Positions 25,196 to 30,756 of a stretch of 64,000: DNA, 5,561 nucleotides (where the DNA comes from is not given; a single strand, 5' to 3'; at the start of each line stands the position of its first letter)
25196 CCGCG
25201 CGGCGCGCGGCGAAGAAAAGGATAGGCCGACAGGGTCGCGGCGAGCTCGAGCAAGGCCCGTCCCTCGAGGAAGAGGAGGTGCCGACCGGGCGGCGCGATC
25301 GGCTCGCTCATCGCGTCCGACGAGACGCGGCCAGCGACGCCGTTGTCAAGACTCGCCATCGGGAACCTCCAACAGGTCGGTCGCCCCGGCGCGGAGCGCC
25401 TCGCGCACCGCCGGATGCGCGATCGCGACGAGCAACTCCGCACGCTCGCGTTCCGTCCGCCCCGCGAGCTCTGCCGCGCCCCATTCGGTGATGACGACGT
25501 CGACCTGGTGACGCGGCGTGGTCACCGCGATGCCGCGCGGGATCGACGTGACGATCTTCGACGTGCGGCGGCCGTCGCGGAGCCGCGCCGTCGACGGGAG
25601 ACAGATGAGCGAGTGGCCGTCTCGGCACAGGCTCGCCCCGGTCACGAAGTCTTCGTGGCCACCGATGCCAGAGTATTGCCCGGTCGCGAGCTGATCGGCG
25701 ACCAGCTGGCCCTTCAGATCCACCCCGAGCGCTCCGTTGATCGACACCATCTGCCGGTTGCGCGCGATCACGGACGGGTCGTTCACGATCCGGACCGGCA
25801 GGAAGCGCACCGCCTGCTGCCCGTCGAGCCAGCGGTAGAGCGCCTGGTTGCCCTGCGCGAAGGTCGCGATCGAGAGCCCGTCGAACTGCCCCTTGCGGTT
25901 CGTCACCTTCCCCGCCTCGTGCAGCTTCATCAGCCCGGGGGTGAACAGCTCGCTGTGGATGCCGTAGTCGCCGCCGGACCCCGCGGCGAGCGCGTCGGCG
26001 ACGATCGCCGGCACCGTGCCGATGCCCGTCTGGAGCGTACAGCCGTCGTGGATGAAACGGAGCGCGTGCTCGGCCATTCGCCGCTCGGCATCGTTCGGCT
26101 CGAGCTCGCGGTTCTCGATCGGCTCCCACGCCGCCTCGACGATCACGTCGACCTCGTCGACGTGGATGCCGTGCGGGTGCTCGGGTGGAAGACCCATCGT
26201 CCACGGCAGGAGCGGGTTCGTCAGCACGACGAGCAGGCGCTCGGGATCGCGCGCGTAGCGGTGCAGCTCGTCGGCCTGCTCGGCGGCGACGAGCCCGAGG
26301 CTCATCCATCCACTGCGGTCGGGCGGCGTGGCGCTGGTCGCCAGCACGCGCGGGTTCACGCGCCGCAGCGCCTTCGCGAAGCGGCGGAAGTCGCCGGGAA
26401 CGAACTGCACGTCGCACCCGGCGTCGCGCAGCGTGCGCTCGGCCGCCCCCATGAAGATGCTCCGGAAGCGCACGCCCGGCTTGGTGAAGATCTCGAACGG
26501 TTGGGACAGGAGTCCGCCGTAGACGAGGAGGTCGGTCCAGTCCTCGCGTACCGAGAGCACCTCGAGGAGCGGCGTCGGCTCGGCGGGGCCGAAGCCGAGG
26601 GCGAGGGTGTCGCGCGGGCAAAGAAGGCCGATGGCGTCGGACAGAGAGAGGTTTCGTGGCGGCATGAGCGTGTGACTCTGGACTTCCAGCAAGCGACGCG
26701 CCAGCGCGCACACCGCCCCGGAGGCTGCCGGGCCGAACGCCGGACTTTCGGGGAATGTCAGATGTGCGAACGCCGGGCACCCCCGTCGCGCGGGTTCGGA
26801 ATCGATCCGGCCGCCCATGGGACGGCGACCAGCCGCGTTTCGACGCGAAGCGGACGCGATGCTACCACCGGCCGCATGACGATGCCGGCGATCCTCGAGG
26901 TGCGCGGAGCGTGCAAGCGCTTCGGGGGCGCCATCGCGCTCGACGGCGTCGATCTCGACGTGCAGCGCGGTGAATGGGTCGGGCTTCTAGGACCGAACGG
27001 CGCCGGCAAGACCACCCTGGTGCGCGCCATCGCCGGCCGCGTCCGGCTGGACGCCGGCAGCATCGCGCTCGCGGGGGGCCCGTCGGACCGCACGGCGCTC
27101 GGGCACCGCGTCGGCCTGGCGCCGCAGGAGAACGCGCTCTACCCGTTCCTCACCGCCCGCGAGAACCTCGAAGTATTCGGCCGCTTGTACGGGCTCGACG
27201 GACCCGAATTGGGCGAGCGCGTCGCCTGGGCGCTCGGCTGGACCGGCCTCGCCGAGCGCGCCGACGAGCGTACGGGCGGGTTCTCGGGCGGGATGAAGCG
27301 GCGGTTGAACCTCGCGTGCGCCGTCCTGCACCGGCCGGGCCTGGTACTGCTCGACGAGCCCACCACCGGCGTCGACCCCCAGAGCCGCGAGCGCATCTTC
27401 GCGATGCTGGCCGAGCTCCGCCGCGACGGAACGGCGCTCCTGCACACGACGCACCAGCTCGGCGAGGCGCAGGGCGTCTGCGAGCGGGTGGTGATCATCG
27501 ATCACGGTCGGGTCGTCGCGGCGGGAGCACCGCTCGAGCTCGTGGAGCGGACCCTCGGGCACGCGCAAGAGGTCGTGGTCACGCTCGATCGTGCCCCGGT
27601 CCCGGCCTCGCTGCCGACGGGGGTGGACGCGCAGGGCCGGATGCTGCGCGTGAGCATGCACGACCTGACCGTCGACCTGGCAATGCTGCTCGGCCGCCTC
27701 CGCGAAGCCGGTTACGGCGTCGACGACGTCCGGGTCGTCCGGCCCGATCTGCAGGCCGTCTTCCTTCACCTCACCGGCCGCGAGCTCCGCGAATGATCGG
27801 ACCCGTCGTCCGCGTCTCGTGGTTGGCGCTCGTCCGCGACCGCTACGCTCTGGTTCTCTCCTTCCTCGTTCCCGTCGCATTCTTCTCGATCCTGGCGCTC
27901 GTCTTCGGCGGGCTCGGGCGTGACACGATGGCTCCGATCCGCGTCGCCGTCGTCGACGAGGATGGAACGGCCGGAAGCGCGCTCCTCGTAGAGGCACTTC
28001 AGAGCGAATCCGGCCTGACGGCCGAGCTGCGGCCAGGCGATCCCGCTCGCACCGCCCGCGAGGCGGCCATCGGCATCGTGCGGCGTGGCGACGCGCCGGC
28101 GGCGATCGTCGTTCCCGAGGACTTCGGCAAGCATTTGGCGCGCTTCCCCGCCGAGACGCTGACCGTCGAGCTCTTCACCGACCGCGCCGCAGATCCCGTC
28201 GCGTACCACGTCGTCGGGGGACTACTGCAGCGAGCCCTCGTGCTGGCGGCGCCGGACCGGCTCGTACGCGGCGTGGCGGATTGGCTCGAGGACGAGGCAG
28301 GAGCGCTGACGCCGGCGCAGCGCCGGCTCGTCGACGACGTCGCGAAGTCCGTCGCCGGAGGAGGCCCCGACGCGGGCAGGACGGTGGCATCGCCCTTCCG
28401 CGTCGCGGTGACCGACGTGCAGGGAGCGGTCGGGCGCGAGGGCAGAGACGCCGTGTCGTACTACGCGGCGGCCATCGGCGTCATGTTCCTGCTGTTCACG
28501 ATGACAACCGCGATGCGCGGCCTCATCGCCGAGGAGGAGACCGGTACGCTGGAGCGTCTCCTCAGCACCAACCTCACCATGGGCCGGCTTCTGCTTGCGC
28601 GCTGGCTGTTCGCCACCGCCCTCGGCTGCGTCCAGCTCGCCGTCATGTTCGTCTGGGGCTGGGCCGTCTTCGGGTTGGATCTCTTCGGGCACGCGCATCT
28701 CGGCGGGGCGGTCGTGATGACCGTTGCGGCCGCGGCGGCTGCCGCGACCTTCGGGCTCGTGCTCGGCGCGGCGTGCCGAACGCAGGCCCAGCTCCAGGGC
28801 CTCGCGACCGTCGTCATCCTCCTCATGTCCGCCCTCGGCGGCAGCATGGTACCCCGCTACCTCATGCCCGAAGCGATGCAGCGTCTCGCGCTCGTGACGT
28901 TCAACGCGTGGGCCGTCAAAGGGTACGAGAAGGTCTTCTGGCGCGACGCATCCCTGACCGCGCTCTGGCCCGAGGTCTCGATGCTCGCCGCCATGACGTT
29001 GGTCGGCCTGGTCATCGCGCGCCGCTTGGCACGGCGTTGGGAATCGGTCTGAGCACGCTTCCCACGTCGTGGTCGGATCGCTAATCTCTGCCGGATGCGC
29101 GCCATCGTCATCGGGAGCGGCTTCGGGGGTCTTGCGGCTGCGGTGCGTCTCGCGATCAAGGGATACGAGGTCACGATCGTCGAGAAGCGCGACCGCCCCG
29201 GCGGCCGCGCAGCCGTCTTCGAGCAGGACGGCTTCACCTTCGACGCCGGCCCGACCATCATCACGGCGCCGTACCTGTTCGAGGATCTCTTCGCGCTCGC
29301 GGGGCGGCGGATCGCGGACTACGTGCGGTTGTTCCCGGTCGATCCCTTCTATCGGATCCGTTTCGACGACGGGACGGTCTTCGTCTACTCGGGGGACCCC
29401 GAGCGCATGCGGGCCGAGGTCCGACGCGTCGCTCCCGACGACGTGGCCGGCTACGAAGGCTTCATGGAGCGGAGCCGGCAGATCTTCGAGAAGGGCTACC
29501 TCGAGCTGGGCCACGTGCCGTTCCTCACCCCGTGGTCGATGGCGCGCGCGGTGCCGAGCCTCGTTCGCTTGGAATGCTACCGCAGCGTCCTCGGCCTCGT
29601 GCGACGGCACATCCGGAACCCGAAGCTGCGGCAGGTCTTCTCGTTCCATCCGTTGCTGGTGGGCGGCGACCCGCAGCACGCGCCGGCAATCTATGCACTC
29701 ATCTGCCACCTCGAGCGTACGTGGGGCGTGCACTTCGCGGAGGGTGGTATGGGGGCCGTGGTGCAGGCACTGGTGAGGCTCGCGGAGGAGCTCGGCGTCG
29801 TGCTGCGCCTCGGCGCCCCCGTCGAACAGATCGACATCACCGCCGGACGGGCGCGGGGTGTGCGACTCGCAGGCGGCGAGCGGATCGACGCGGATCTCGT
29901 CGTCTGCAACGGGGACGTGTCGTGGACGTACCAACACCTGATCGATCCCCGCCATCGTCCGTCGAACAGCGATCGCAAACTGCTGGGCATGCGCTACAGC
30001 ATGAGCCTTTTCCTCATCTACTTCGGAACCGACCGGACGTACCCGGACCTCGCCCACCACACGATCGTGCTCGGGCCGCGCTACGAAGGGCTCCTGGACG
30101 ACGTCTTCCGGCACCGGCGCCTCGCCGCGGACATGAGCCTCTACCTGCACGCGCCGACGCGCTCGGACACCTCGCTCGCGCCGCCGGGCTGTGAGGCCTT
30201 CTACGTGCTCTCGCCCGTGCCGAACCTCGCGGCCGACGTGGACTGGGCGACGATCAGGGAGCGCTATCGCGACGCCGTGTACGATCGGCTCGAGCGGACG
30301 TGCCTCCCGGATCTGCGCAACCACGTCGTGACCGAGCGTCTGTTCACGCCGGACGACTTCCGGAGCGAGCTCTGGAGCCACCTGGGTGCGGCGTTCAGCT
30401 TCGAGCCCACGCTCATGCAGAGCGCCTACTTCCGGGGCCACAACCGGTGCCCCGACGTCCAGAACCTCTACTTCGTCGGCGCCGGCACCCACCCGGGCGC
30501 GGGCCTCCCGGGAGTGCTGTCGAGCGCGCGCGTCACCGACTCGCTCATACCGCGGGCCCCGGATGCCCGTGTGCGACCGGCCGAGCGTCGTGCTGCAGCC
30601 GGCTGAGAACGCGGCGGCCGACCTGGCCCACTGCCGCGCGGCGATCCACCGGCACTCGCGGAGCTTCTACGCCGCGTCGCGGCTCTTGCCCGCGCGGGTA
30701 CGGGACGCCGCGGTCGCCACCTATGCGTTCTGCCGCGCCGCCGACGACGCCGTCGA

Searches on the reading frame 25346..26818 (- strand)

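Call 58: search_protein_families(library=pfam, proteins=[window:25346-26818:-], max_evalue=0.001)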
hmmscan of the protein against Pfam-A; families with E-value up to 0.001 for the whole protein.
window:25346-26818:- (490 aa): 1 family
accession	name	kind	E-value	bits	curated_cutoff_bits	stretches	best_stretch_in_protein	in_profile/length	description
PF13336.12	AcetylCoA_hyd_C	-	3.1e-52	177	23.7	1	323-477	1-152/154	Acetyl-CoA hydrolase/transferase C-terminal domain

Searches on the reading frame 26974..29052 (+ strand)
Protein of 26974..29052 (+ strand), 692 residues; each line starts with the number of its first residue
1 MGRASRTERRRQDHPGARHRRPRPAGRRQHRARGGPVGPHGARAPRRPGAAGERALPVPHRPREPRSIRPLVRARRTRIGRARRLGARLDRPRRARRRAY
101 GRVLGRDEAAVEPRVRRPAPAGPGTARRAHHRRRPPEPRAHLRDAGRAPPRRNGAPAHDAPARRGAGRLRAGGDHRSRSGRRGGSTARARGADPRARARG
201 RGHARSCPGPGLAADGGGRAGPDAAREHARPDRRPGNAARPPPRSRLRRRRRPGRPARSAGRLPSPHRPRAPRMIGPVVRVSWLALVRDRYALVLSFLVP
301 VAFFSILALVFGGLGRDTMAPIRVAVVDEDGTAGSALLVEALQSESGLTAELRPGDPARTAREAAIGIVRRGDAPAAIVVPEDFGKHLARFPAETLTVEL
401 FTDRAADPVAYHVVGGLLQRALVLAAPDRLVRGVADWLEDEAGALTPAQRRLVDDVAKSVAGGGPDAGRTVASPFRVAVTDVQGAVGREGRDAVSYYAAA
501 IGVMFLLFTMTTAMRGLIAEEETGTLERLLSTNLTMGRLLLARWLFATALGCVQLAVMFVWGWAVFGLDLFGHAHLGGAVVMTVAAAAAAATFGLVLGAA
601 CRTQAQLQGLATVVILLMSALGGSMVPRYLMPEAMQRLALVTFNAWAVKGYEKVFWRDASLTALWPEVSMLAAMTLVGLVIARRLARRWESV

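Call 58: search_protein_families(library=pfam, proteins=[window:26974-29052:+], max_evalue=0.001)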
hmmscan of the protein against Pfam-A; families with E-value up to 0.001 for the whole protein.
window:26974-29052:+ (692 aa): 3 families
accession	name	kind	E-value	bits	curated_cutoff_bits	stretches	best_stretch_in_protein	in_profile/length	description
PF12698.13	ABC2_membrane_3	-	1e-33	117.3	31.6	1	293-682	4-345/347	ABC-2 family transporter protein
PF01061.29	ABC2_membrane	-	6.1e-19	68.8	26.9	1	492-655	47-210/211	ABC-2 type transporter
PF12679.13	ABC2_membrane_2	-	7.6e-11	42.2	27.2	1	281-681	6-273/283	ABC-2 family transporter protein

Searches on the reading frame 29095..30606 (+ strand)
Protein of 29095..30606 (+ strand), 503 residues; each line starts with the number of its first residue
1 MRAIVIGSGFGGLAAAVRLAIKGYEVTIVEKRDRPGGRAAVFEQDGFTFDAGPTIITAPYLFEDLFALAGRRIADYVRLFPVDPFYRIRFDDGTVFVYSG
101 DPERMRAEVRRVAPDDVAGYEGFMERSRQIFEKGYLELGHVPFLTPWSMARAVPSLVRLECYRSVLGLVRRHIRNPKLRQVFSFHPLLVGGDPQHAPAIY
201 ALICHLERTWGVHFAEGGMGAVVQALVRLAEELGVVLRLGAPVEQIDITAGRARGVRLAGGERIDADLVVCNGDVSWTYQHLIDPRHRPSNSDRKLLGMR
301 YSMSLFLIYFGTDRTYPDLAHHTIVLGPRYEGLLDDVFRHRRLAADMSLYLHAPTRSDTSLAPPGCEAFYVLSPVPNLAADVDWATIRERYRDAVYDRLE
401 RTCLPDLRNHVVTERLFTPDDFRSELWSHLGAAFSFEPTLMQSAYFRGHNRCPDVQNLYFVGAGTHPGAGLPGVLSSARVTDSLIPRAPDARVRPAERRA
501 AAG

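Call 58: search_protein_families(library=pfam, proteins=[window:29095-30606:+], max_evalue=0.001)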
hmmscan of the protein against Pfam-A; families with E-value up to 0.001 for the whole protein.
window:29095-30606:+ (503 aa): 8 families
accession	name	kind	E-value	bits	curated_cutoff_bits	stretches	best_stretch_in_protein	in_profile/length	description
PF01593.30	Amino_oxidase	-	7.2e-43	147.9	19.8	1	11-479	2-436/443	Flavin containing amine oxidoreductase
PF13450.12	NAD_binding_8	-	8.7e-16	58.4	21.9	1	5-59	1-55/68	NAD(P)-binding Rossmann-like domain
PF01266.30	DAO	-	1e-15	58.6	27.9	2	3-39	2-38/353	FAD dependent oxidoreductase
PF07992.20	Pyr_redox_2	-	7.2e-08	32.6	26.1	1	2-38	2-39/291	Pyridine nucleotide-disulphide oxidoreductase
PF00890.30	FAD_binding_2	-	9.5e-07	28.8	20.4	1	3-39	2-37/414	FAD binding domain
PF03486.20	HI0933_like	-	4.8e-06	26.6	50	0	2-37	2-37/244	HI0933-like protein Rossmann domain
PF00070.33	Pyr_redox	-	1e-05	26.4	22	0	2-36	1-35/82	Pyridine nucleotide-disulphide oxidoreductase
PF12831.13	FAD_oxidored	-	0.00012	22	27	1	4-39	3-38/416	FAD dependent oxidoreductase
